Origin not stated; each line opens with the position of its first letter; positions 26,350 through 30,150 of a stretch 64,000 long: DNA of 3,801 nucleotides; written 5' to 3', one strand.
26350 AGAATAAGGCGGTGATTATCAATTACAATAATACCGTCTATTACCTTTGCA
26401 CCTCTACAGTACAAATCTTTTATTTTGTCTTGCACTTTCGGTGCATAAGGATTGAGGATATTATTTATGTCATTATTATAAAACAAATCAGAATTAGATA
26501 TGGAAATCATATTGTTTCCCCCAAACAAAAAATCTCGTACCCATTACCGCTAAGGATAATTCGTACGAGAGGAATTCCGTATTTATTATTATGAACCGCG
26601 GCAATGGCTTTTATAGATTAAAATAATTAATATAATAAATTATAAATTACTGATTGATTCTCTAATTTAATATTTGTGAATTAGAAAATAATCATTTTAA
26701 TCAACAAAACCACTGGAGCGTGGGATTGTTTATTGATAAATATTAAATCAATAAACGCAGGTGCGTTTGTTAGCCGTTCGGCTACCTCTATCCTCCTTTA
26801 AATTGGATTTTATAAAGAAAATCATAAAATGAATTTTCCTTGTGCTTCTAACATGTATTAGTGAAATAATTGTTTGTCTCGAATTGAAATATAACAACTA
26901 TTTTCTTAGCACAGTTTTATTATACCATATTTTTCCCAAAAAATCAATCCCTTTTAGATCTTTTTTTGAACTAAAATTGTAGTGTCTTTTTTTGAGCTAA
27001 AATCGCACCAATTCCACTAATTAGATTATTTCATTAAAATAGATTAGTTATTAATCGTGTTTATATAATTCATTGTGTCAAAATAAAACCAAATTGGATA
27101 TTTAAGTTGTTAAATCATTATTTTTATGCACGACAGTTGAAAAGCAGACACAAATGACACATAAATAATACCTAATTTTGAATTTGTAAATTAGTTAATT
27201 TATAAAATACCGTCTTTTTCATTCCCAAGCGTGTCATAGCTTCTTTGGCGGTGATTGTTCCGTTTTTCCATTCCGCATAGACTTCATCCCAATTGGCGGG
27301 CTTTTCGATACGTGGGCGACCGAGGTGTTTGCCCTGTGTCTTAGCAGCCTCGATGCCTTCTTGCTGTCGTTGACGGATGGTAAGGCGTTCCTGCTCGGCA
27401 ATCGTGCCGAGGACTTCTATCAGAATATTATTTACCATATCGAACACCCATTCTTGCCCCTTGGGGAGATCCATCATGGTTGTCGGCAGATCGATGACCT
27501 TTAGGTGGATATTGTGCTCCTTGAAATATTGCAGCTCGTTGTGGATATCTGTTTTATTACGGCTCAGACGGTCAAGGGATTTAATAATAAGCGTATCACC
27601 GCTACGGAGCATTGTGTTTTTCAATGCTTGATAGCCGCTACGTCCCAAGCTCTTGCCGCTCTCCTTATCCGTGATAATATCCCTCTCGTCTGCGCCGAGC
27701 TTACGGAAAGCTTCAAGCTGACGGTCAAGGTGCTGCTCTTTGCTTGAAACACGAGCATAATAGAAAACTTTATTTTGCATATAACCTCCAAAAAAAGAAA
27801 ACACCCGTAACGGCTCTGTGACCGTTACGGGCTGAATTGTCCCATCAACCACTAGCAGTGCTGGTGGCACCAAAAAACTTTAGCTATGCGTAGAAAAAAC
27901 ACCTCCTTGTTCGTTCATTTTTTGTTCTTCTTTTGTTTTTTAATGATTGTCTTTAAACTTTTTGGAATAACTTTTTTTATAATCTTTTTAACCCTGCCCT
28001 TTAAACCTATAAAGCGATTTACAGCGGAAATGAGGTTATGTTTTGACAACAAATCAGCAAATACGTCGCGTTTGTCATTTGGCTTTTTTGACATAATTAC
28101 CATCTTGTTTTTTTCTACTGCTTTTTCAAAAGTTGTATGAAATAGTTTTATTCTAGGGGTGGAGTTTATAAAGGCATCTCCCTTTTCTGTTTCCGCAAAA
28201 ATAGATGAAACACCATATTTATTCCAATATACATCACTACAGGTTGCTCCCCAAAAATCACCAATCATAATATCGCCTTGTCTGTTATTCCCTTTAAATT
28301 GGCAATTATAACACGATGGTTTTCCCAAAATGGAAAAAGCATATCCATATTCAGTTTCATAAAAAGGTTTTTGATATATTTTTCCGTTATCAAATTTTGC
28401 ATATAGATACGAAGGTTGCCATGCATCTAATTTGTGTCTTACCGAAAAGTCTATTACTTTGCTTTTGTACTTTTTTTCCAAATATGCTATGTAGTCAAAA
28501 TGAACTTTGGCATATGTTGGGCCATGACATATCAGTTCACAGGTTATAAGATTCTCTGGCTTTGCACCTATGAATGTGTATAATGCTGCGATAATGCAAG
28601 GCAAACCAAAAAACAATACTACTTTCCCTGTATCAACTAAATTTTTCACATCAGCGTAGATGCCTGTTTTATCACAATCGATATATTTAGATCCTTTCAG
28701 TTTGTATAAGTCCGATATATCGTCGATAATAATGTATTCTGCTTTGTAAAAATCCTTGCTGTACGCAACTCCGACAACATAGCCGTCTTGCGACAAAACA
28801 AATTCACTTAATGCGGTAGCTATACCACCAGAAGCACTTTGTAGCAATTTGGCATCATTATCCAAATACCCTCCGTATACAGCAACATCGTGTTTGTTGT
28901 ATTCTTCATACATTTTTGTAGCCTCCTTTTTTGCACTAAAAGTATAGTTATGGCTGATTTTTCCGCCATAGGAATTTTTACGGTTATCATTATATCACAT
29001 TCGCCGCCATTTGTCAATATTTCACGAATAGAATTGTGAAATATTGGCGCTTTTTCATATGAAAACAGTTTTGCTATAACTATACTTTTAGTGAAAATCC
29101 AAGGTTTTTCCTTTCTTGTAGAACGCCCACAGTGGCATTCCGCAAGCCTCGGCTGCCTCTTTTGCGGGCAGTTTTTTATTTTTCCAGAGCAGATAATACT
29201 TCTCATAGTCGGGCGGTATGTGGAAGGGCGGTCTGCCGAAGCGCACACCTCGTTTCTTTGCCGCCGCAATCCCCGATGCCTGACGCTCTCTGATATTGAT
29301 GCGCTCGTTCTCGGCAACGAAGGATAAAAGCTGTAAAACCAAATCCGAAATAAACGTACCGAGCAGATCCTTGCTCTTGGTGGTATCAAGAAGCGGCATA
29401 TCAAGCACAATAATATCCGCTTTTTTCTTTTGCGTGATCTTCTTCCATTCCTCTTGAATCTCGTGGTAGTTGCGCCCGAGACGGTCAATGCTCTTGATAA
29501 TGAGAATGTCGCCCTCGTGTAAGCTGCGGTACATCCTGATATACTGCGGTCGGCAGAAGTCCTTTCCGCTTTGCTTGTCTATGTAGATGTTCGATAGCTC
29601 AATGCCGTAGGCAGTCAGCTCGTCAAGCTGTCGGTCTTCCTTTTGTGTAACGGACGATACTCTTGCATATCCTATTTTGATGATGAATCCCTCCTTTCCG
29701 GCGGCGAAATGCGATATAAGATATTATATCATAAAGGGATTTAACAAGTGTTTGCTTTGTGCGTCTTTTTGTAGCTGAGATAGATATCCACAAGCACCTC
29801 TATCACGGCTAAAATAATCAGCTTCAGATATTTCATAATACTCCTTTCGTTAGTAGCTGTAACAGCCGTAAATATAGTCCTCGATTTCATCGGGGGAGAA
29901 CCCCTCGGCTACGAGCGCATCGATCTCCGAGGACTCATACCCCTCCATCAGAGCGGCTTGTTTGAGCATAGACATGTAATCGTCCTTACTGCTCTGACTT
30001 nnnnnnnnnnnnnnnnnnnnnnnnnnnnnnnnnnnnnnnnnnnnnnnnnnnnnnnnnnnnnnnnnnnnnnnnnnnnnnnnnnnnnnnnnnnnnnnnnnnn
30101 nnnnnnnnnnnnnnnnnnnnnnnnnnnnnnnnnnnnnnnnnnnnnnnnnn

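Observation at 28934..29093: Candidate invertible promoter (inverton) between a serine recombinase and the FrhB-like gene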

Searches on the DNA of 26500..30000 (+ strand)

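Call 15: search_rna_families(source=window, start=26500, end=30000, threshold=evalue, max_evalue=1)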
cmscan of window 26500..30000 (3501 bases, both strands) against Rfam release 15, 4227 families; matches with E-value up to 1: 1.
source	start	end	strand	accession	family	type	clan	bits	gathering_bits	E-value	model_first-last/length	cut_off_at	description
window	28414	28437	-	RF01833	astro_FSE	Cis-reg; frameshift_element;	-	16.7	70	0.71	1-55/55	no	ribosomal frameshift site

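Call 73: search_dna_similar(query=window:27835-27915:+, collection=phages, mode=distant, max_rows=10, max_evalue=0.001)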
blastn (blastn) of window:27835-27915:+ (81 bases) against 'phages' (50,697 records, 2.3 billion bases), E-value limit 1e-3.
No match.

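Call 74: search_dna_similar(query=window:27100-29800:+, collection=plasmids, mode=distant, max_rows=10)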
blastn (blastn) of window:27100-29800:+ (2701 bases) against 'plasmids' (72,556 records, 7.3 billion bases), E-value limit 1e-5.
Records with a match: 92; places in all: 96; records where one place covers at least 80% of the query: 0.
Best place of each record, by identity: 80-90% 71; 60-80% 21.
By first word of the organism name: Lactococcus 71; Planococcus 7; Proteus 6; Staphylococcus 2; Escherichia 2; uncultured 1; Pasteurella 1; Providencia 1; Metabacillus 1.
By predicted mobility (MOB-suite, as given by PLSDB): mobilizable 72; non-mobilizable 14; conjugative 6.
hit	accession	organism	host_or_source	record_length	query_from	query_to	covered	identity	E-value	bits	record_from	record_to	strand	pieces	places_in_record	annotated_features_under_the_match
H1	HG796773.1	uncultured bacterium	-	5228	240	682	16%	66.4%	3e-25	125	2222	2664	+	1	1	CDS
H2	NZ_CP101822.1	Planococcus maritimus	cell culture,water sediments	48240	2233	2489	10%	67.6%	7e-8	68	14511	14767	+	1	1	recombinase family protein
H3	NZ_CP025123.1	Planococcus sp. MB-3u-03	-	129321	2229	2482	9%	68.3%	4e-10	76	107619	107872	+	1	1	recombinase family protein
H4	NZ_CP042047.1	Staphylococcus aureus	retail beef liver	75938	2229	2389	6%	69.1%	1e-5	61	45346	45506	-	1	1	recombinase family protein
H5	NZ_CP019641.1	Planococcus lenghuensis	whole organism,crude oil-contamination ...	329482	2229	2380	6%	71.4%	2e-8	71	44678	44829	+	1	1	recombinase family protein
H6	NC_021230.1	Staphylococcus aureus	Homo sapiens,blood culture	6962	2229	2363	5%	72.3%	3e-6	63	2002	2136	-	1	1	recombinase family protein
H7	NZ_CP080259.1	Escherichia coli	Chicken fecal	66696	2229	2363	5%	72.3%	3e-6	63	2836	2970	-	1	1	recombinase family protein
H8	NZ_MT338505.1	Pasteurella multocida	-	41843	2229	2363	5%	72.3%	3e-6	63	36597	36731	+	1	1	recombinase family protein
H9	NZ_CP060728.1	Providencia rettgeri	duck,intestine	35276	2229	2363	5%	72.3%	3e-6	63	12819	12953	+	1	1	recombinase family protein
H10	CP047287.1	Proteus terrae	goose,faeces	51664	2229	2363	5%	72.3%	3e-6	63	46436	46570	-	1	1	recombinase family protein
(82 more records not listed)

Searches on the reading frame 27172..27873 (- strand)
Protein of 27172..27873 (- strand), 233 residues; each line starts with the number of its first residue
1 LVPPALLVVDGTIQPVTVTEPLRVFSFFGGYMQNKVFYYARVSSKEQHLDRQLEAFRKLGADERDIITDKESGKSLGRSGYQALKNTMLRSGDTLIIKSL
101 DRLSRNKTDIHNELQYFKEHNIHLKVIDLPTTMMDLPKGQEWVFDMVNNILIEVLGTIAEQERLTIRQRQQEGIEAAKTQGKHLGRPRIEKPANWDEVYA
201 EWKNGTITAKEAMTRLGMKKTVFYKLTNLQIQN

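Call 7: search_protein_families(library=pfam, proteins=[window:27172-27873:-], max_evalue=0.01)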
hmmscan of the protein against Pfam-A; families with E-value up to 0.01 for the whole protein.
window:27172-27873:- (233 aa): 1 family
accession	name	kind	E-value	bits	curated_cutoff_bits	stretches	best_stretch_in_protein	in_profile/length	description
PF00239.26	Resolvase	-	2.5e-29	102.7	23.3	1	37-183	2-145/145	Resolvase, N terminal domain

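Call 61: search_protein_families(library=ncbifam, proteins=[window:27175-27780:-], max_evalue=0.001)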
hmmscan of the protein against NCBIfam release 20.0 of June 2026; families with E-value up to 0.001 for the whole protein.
window:27175-27780:- (202 aa): 4 families
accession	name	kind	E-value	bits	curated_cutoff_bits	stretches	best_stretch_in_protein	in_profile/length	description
NF041201.1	recomb_XisF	equivalog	5.5e-18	65.1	375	1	8-155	4-145/465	fdxN element excision recombinase XisF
NF009949.0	PRK13413.1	equivalog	4.2e-09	36.4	272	1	5-163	2-155/203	master DNA invertase Mpi family serine-type recombinase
NF033518.0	transpos_IS607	equivalog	1.2e-07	31.5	110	1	3-116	54-168/187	IS607 family transposase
NF047344.1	SCCmet_CcrA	equivalog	1.6e-06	27.5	700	1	3-152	3-148/442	cassette chromosome recombinase CcrA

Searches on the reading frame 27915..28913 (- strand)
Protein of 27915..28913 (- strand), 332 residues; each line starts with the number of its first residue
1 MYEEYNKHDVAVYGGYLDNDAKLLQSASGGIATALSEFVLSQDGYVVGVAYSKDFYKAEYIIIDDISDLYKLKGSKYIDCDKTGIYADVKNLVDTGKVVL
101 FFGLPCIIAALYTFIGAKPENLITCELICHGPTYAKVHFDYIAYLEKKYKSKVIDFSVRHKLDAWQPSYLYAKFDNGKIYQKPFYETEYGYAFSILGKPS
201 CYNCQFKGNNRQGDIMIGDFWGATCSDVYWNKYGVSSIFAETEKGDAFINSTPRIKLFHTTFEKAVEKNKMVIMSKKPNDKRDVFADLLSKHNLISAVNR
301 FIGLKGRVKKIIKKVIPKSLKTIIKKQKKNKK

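Call 7: search_protein_families(library=pfam, proteins=[window:27915-28913:-], max_evalue=0.01)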
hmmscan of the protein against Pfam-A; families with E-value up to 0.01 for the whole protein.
window:27915-28913:- (332 aa): 2 families
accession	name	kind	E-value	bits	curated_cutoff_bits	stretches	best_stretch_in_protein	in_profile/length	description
PF04432.18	FrhB_FdhB_C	-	2.9e-12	47.2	23.3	1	98-251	3-135/150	Coenzyme F420 hydrogenase/dehydrogenase, beta subunit C terminus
PF04422.18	FrhB_FdhB_N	-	5.6e-07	30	22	1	13-78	2-69/78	Coenzyme F420 hydrogenase/dehydrogenase, beta subunit N-term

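Call 26: find_encoding_contigs(protein=window:27915-28913:-, flank=3000, max_places=10)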
Protein window:27915-28913:- (332 aa): no gene with exactly this product is on record in the collection.

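Call 51: search_protein_families(library=padloc, proteins=[window:27915-28913:-], max_evalue=0.01)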
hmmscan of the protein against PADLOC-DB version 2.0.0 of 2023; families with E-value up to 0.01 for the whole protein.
window:27915-28913:- (332 aa): 0 families

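Call 61: search_protein_families(library=ncbifam, proteins=[window:27915-28913:-], max_evalue=0.001)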
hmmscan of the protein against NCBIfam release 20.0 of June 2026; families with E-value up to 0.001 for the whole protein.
window:27915-28913:- (332 aa): 0 families

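Call 77: find_homologous_proteins(query=window:27918-28913:-, max_evalue=1e-10)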
Query window:27918-28913:- (332 aa): 363 proteins with E <= 1e-10 among 2248 candidates; the best 120 are listed.
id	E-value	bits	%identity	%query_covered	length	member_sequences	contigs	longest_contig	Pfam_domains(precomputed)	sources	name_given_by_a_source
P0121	8.1e-222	754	100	100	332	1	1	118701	PF04432.19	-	-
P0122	8.3e-187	639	83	98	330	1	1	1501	PF04432.19,PF04422.19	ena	-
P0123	3.7e-183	627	81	99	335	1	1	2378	PF04432.19,PF04422.19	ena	-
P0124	7.4e-179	613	82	98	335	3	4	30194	PF04432.19,PF04422.19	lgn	-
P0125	6.3e-178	609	81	98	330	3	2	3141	PF04432.19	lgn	-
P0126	3.6e-165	567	75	98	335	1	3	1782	PF04432.19,PF04422.19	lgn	-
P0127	6.7e-162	557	75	98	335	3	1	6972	PF04432.19,PF04422.19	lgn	-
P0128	1.2e-161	556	87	83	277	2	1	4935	PF04432.19,PF04422.19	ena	-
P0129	1.2e-155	536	69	98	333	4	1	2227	PF04432.19,PF04422.19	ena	-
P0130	1.5e-154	533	71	95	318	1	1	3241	PF04432.19,PF04422.19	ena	-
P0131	2.2e-154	532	69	98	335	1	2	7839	PF04432.19,PF04422.19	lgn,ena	-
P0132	3.3e-154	531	68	95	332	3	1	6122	PF04432.19,PF04422.19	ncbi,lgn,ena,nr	ncbi:MAG: Coenzyme F420 hydrogenase/dehydrogenase, beta subunit C-terminal domain [Clostridia bacter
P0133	4.7e-154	531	70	98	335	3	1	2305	PF04432.19,PF04422.19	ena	-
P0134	2.0e-153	529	70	98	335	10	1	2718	PF04432.19,PF04422.19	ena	-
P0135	2.4e-153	529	73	95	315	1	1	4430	PF04432.19,PF04422.19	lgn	-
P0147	2.9e-148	512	68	98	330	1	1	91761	PF04432.19,PF04422.19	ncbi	-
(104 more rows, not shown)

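Call 78: find_encoding_contigs(protein=P0124, flank=5000, max_places=3)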
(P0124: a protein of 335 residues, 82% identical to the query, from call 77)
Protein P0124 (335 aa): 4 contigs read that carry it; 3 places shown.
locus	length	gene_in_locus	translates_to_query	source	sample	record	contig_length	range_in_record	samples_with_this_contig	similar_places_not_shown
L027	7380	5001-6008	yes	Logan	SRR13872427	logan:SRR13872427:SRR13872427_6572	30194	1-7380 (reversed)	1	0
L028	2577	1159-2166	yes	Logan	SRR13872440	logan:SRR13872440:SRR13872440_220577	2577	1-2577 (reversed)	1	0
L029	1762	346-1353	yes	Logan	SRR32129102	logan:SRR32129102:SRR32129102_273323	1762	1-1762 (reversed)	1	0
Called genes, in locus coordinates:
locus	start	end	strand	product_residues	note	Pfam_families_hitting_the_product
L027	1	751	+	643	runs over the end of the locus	PF02618:YceG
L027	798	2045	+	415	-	PF01136:Peptidase_U32, PF16325:Peptidase_U32_C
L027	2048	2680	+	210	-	PF06445:GyrI-like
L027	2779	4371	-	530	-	PF27757:Competence-induced_Ccs4_N (weak)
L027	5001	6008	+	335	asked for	PF04422:FrhB_FdhB_N (weak), PF04432:FrhB_FdhB_C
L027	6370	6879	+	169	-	PF13560:HTH_31, PF01381:HTH_3, PF07022:Phage_CI_repr (weak), PF12844:HTH_19, PF13443:HTH_26 (weak)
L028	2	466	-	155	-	?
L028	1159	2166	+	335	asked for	PF04422:FrhB_FdhB_N (weak), PF04432:FrhB_FdhB_C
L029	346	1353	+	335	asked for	PF04422:FrhB_FdhB_N (weak), PF04432:FrhB_FdhB_C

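Call 79: find_encoding_contigs(protein=P0147, flank=5000, max_places=2)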
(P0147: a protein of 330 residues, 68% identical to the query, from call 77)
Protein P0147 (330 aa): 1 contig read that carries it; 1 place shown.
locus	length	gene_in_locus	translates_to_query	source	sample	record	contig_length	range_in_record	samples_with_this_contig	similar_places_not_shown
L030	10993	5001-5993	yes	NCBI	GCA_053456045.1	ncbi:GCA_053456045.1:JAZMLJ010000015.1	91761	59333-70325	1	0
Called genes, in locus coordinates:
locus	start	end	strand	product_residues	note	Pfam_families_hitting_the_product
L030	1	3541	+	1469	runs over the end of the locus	PF02811:PHP, PF00929:RNase_T, PF07733:DNA_pol3_alpha, PF17657:DNA_pol3_finger, PF14579:HHH_6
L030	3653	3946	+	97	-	PF05239:PRC (weak)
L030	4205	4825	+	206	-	PF00239:Resolvase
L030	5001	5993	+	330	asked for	PF04422:FrhB_FdhB_N (weak), PF04432:FrhB_FdhB_C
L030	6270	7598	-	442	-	PF01554:MatE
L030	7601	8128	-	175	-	PF00583:Acetyltransf_1 (weak), PF13508:Acetyltransf_7 (weak)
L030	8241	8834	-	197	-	PF02502:LacAB_rpiB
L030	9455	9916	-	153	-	-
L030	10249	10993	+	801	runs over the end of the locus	PF00404:Dockerin_1, PF16126:DUF4838 (weak)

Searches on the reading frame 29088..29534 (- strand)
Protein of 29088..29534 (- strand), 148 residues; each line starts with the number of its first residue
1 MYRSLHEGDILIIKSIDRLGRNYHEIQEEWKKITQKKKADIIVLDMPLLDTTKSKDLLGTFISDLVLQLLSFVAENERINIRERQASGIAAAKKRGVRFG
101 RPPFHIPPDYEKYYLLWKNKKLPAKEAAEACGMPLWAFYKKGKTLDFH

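Call 7: search_protein_families(library=pfam, proteins=[window:29088-29534:-], max_evalue=0.01)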
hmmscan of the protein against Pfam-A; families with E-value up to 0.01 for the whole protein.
window:29088-29534:- (148 aa): 1 family
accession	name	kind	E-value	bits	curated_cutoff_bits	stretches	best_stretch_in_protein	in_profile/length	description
PF00239.26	Resolvase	-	2.7e-14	53.9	23.3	1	4-97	58-144/145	Resolvase, N terminal domain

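Call 24: find_encoding_contigs(protein=window:29088-29534:-, flank=4000, max_places=10)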
Protein window:29088-29534:- (148 aa): 23 contigs read that carry it; 10 places shown.
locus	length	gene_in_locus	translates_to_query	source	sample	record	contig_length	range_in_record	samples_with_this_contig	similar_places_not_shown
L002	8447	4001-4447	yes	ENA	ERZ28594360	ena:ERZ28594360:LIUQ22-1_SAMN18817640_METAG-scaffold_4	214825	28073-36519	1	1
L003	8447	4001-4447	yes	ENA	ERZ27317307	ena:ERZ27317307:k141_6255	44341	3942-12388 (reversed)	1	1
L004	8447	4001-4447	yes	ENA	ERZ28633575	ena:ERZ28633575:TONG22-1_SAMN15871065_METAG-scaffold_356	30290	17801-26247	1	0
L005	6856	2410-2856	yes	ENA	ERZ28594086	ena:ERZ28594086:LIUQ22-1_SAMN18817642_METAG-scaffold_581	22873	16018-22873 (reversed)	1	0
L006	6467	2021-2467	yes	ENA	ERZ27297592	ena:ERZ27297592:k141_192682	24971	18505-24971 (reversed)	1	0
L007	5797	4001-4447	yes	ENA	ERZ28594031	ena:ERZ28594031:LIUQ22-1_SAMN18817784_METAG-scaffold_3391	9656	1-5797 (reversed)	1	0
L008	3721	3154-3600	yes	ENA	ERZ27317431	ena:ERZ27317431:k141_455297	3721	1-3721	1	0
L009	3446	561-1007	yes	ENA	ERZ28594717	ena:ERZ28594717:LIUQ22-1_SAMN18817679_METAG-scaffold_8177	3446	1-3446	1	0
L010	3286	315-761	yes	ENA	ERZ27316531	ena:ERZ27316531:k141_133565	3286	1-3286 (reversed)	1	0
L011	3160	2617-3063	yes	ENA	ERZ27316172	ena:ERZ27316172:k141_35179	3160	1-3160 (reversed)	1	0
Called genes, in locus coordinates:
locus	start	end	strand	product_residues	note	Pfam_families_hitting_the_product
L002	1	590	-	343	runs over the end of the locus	-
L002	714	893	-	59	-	-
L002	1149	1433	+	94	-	PF06124:DUF960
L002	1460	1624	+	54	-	-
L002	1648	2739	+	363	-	PF12224:Amidoligase_2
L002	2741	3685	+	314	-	PF13230:GATase_4 (weak), PF13522:GATase_6, PF13537:GATase_7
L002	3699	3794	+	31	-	-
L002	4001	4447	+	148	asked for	PF00239:Resolvase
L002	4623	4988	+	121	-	-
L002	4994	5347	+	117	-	-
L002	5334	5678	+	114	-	-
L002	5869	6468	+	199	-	PF00239:Resolvase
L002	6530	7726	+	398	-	-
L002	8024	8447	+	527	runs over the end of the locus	PF08706:D5_N, PF19263:DUF5906 (weak), PF03288:Pox_D5 (weak)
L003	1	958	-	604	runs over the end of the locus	-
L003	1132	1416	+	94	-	PF06124:DUF960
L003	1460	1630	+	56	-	-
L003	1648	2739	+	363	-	PF12224:Amidoligase_2 (weak)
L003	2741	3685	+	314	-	PF13230:GATase_4 (weak), PF13522:GATase_6, PF13537:GATase_7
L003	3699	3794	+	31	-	-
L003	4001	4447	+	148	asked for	PF00239:Resolvase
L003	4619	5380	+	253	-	-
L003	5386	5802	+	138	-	-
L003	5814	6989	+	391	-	PF21827:New_glue (weak)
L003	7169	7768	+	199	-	PF00239:Resolvase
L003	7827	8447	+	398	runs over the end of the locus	-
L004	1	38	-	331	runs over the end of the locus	-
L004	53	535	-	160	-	PF13274:SocA_Panacea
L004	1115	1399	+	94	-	PF06124:DUF960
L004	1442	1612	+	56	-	-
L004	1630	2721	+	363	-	PF12224:Amidoligase_2 (weak)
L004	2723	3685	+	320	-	-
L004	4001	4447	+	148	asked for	PF00239:Resolvase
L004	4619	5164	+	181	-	-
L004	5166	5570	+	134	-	-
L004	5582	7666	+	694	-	PF13306:LRR_5, PF13855:LRR_8 (faint), PF13306:LRR_5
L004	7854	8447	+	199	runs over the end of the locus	PF00239:Resolvase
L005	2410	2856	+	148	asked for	PF00239:Resolvase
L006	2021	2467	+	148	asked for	PF00239:Resolvase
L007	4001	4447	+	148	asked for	PF00239:Resolvase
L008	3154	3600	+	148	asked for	PF00239:Resolvase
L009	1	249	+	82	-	?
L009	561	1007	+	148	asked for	PF00239:Resolvase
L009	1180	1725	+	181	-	-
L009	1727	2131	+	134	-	-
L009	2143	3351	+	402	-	-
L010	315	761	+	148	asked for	PF00239:Resolvase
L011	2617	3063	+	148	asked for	PF00239:Resolvase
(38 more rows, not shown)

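Call 50: search_protein_families(library=pfam, proteins=[L002:4623-4988:+, L002:4994-5347:+, L002:5334-5678:+, L003:4619-5380:+, L003:5386-5802:+, L003:5814-6989:+, L004:4619-5164:+, L004:5166-5570:+, L009:2143-3351:+], max_evalue=0.01)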
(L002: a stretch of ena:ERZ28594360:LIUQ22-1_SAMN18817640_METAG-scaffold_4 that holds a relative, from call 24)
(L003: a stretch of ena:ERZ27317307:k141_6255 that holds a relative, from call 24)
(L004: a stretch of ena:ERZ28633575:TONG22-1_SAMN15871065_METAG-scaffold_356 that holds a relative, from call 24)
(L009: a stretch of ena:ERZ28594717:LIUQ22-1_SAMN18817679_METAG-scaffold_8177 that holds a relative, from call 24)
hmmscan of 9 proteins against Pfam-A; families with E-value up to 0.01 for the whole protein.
L002:4623-4988:+ (121 aa): 0 families

L002:4994-5347:+ (117 aa): 0 families

L002:5334-5678:+ (114 aa): 1 family
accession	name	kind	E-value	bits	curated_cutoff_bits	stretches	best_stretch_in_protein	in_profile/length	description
PF13648.12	Lipocalin_4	-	0.0032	18.7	22.4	1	35-97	15-82/89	Lipocalin-like domain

L003:4619-5380:+ (253 aa): 0 families

L003:5386-5802:+ (138 aa): 1 family
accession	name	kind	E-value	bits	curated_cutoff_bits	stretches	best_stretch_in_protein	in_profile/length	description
PF14903.11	WG_beta_rep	-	8.6e-05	22.9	25.6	1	24-47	1-24/35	WG containing repeat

L003:5814-6989:+ (391 aa): 2 families
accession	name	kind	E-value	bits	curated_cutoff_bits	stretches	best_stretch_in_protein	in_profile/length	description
PF21827.1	New_glue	-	8.7e-06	25.8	31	1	1-76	1-71/94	New glue protein family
PF01456.22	Mucin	-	0.00038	20.9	34.7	1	5-71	6-77/143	Mucin-like glycoprotein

L004:4619-5164:+ (181 aa): 2 families
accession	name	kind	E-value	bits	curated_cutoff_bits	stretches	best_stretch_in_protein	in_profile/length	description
PF13240.11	Zn_Ribbon_1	-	0.0051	17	25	1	153-174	1-22/23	zinc-ribbon domain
PF12773.13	DZR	-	0.008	16.8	27.3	0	152-172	25-45/45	Double zinc ribbon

L004:5166-5570:+ (134 aa): 1 family
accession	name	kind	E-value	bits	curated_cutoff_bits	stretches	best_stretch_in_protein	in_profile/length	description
PF14903.11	WG_beta_rep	-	1.1e-06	29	25.6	1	20-53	1-34/35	WG containing repeat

L009:2143-3351:+ (402 aa): 1 family
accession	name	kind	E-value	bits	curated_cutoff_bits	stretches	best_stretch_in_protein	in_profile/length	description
PF21827.1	New_glue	-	0.0016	18.6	31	1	1-59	1-55/94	New glue protein family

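Call 51: search_protein_families(library=padloc, proteins=[L002:4623-4988:+, L002:4994-5347:+, L002:5334-5678:+, L003:4619-5380:+, L003:5386-5802:+, L003:5814-6989:+, L004:4619-5164:+, L004:5166-5570:+, L009:2143-3351:+], max_evalue=0.01)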
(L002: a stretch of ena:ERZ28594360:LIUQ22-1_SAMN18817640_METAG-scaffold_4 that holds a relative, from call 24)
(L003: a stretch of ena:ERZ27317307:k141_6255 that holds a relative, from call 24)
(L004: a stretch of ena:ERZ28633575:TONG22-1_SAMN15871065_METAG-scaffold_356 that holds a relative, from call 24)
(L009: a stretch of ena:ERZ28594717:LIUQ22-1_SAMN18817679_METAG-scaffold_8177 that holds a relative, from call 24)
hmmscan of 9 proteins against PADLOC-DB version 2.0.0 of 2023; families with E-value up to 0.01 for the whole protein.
L002:4623-4988:+ (121 aa): 0 families

L002:4994-5347:+ (117 aa): 0 families

L002:5334-5678:+ (114 aa): 0 families

L003:4619-5380:+ (253 aa): 0 families

L003:5386-5802:+ (138 aa): 0 families

L003:5814-6989:+ (391 aa): 0 families

L004:4619-5164:+ (181 aa): 1 family
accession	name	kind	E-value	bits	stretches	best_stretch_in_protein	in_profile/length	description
PDLC03841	LeoBC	-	0.002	15.3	1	23-97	421-497/601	-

L004:5166-5570:+ (134 aa): 0 families

L009:2143-3351:+ (402 aa): 0 families
